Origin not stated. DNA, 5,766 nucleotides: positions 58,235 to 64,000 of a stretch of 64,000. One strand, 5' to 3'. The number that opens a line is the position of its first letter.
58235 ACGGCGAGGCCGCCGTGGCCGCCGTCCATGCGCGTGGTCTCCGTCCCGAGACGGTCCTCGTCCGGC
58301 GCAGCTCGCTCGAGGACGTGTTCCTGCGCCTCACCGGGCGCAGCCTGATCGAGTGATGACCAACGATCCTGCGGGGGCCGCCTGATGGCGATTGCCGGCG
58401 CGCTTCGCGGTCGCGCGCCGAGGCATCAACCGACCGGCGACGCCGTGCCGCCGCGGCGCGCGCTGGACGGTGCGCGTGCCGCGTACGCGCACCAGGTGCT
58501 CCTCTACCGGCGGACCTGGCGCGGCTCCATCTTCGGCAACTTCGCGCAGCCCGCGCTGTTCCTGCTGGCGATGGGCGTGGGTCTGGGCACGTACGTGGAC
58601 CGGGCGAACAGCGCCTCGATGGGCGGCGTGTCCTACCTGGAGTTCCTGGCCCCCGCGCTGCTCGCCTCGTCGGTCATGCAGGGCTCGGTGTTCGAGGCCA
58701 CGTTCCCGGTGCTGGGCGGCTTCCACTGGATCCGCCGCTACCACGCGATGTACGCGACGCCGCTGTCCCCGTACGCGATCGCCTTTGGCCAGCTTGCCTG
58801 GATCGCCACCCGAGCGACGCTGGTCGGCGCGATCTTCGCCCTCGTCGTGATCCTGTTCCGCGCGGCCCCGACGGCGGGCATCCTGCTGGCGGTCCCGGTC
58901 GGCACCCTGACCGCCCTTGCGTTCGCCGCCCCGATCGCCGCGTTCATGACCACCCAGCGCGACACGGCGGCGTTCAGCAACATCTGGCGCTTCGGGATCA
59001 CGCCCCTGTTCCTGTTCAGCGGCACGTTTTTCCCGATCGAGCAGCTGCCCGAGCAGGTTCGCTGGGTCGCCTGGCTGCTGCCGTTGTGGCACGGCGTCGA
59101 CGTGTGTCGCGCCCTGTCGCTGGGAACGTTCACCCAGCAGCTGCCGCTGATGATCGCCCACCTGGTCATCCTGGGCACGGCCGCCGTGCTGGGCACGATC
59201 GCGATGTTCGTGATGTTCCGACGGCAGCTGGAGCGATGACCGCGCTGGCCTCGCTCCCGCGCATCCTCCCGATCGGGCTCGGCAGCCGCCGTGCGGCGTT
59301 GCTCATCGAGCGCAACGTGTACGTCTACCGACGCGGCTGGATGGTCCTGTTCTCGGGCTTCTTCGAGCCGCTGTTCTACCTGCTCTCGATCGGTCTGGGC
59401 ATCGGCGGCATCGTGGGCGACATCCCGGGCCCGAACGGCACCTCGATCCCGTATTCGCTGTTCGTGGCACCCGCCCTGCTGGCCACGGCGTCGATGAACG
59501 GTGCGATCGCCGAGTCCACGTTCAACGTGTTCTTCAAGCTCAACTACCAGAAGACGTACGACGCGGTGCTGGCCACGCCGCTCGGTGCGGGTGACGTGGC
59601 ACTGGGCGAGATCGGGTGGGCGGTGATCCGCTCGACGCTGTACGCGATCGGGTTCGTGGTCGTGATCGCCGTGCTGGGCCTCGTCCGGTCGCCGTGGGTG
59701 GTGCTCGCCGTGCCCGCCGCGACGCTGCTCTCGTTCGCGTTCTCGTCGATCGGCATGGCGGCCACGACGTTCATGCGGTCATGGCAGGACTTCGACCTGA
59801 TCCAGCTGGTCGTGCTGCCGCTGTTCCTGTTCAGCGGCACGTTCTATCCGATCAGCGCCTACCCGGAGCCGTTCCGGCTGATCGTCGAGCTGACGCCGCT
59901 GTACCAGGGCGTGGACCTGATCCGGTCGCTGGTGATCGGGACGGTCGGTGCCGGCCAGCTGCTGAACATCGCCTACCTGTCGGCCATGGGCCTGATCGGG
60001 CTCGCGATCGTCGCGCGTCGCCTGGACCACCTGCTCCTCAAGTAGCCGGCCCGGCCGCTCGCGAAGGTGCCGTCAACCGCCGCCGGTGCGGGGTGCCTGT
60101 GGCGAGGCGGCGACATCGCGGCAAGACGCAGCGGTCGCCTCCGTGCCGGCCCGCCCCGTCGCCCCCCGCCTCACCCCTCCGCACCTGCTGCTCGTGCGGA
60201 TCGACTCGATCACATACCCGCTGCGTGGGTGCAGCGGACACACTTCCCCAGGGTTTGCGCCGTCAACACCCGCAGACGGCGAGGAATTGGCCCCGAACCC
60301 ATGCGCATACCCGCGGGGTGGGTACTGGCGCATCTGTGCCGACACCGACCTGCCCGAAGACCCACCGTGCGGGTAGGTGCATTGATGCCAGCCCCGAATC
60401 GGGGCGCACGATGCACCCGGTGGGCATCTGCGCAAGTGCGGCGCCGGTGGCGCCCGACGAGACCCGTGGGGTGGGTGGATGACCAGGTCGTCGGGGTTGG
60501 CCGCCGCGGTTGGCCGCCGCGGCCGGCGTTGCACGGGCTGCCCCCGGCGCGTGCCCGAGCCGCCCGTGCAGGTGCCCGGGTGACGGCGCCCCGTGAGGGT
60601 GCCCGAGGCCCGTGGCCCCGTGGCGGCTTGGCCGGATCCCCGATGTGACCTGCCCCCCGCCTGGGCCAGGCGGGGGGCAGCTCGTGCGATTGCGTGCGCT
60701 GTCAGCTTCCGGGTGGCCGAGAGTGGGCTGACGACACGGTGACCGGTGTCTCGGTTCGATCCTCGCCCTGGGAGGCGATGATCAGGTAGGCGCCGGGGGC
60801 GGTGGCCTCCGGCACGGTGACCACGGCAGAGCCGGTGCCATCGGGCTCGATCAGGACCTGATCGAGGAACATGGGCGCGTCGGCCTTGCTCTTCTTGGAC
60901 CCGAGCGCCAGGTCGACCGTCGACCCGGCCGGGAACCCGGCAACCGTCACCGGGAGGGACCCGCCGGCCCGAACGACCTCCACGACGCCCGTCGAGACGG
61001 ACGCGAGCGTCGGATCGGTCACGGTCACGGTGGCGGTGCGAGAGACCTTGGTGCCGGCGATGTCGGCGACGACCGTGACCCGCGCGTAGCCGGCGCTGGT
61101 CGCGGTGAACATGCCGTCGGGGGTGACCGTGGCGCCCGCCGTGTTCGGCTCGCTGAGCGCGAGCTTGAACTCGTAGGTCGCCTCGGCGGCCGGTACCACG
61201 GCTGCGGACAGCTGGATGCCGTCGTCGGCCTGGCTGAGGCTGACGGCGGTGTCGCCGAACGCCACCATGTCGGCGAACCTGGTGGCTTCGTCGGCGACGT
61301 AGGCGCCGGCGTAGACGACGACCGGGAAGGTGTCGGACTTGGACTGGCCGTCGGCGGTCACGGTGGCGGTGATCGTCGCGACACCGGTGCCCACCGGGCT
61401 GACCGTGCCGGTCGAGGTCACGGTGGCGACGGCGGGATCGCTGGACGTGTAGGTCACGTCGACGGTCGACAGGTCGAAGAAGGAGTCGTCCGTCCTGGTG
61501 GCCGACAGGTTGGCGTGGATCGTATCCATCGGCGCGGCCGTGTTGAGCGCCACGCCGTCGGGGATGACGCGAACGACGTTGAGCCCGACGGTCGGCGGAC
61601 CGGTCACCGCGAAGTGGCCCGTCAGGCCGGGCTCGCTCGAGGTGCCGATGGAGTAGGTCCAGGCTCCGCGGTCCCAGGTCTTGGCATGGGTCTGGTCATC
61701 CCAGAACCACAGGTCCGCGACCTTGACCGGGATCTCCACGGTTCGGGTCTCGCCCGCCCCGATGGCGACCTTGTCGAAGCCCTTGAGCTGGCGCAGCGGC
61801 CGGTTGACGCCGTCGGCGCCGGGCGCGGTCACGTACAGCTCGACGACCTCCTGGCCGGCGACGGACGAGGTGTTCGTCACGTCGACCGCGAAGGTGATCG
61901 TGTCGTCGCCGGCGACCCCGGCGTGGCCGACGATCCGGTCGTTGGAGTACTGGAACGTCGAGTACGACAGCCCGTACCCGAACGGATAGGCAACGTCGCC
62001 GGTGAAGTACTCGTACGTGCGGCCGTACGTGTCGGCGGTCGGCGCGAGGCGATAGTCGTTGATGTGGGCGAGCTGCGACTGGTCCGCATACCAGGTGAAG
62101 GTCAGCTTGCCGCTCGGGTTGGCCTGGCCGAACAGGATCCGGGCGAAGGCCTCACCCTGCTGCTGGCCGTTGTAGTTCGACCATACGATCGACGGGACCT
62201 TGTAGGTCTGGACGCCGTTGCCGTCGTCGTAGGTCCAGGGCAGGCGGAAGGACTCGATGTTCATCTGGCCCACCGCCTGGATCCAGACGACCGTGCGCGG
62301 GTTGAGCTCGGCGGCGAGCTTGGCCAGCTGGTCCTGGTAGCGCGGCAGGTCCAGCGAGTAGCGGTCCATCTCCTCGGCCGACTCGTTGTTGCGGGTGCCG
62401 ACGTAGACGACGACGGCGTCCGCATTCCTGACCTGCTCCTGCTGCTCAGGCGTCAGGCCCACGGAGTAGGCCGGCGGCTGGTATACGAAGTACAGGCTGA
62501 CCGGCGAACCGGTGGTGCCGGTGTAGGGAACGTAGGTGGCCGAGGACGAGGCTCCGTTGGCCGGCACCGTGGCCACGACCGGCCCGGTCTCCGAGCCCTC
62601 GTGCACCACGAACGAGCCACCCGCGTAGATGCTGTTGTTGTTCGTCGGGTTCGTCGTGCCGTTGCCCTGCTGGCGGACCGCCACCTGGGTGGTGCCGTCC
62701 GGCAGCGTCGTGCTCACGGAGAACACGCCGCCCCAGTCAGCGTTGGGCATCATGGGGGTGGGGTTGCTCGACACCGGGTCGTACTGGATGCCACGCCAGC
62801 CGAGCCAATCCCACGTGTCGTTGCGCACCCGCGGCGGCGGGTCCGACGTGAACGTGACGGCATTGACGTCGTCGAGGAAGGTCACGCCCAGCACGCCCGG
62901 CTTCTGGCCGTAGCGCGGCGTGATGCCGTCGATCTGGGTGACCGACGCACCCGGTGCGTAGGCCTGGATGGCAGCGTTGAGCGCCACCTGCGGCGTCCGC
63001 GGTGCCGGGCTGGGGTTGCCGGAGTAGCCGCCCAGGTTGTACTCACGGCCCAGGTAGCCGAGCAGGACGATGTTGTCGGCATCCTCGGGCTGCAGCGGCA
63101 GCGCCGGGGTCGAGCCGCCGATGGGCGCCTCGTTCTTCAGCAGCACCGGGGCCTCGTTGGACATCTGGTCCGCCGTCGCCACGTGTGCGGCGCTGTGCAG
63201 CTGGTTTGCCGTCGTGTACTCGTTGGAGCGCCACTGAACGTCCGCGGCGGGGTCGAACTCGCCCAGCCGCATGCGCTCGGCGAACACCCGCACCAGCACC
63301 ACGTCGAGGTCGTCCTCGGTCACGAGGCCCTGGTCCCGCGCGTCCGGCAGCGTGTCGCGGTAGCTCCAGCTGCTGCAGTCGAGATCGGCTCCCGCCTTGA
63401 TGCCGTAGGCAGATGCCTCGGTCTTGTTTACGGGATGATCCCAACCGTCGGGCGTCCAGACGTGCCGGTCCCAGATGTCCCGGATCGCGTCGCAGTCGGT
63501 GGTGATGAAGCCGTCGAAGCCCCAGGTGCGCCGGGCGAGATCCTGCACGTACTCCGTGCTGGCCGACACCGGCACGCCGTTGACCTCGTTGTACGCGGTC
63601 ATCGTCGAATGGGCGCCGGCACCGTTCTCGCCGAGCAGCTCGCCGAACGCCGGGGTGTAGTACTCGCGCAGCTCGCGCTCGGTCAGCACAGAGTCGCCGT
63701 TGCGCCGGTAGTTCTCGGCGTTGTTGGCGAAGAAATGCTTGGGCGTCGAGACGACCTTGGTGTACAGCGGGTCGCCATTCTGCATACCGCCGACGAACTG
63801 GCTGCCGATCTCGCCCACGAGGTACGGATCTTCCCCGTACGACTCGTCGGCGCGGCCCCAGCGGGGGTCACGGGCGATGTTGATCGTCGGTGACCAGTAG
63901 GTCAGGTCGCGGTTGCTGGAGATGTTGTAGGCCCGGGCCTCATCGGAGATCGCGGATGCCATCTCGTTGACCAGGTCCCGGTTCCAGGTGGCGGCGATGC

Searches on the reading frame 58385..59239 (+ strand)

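Call 67: search_protein_families(library=pfam, proteins=[window:58385-59239:+], max_evalue=0.0001)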
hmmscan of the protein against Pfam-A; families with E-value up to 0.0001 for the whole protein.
window:58385-59239:+ (284 aa): 2 families
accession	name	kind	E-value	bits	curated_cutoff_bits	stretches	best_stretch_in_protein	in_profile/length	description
PF01061.29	ABC2_membrane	-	1.1e-15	58.2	26.9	1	35-243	8-208/211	ABC-2 type transporter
PF12698.13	ABC2_membrane_3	-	2.2e-10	40.6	31.6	1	83-273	159-345/347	ABC-2 family transporter protein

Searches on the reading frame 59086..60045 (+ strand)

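Call 67: search_protein_families(library=pfam, proteins=[window:59086-60045:+], max_evalue=0.0001)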
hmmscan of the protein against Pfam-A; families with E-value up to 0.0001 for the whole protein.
window:59086-60045:+ (319 aa): 1 family
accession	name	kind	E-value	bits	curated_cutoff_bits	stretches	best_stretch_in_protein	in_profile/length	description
PF01061.29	ABC2_membrane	-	9.5e-18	64.9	26.9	1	72-282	5-209/211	ABC-2 type transporter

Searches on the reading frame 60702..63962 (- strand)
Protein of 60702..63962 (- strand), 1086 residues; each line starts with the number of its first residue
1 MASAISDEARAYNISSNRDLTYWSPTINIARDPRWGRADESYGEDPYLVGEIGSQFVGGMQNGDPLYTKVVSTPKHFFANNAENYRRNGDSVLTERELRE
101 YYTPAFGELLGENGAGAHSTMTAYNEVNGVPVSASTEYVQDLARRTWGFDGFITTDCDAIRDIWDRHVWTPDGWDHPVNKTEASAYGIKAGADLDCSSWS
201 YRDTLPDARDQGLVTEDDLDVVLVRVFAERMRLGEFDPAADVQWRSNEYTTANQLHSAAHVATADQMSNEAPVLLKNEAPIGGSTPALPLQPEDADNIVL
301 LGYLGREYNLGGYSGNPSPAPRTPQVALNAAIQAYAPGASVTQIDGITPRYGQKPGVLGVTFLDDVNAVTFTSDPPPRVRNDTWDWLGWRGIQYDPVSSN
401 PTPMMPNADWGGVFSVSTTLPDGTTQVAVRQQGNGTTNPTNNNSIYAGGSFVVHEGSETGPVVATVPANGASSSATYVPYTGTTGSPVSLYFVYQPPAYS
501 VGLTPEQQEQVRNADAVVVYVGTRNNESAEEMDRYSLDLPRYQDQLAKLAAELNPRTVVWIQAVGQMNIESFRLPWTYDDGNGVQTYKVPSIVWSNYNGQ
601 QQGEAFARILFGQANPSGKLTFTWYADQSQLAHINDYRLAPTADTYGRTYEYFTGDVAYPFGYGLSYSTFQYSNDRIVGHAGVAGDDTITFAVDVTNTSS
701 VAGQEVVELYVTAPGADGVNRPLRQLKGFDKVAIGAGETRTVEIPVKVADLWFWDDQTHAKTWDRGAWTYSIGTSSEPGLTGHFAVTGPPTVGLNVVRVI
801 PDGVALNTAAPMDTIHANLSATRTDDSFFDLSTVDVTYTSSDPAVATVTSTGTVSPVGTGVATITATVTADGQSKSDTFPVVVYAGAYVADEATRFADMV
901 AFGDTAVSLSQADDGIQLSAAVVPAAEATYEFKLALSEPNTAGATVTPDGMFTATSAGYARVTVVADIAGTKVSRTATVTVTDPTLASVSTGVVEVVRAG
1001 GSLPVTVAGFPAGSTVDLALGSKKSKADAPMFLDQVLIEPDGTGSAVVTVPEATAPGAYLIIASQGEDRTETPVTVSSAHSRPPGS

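Call 67: search_protein_families(library=pfam, proteins=[window:60702-63962:-], max_evalue=0.0001)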
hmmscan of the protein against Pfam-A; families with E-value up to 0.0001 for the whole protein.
window:60702-63962:- (1086 aa): 4 families
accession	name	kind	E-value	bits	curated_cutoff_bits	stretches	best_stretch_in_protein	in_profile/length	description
PF01915.27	Glyco_hydro_3_C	-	2.7e-40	138.9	31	1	273-667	2-200/200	Glycosyl hydrolase family 3 C-terminal domain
PF00933.27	Glyco_hydro_3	-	2.4e-31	109.8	27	1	3-226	105-313/316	Glycosyl hydrolase family 3 N terminal domain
PF14310.12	Fn3-like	-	3.2e-19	69.2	25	1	705-776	1-71/71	Fibronectin type III-like domain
PF02368.24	Big_2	-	8.5e-08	32.5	22.8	1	832-878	32-78/79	Bacterial Ig-like domain (group 2)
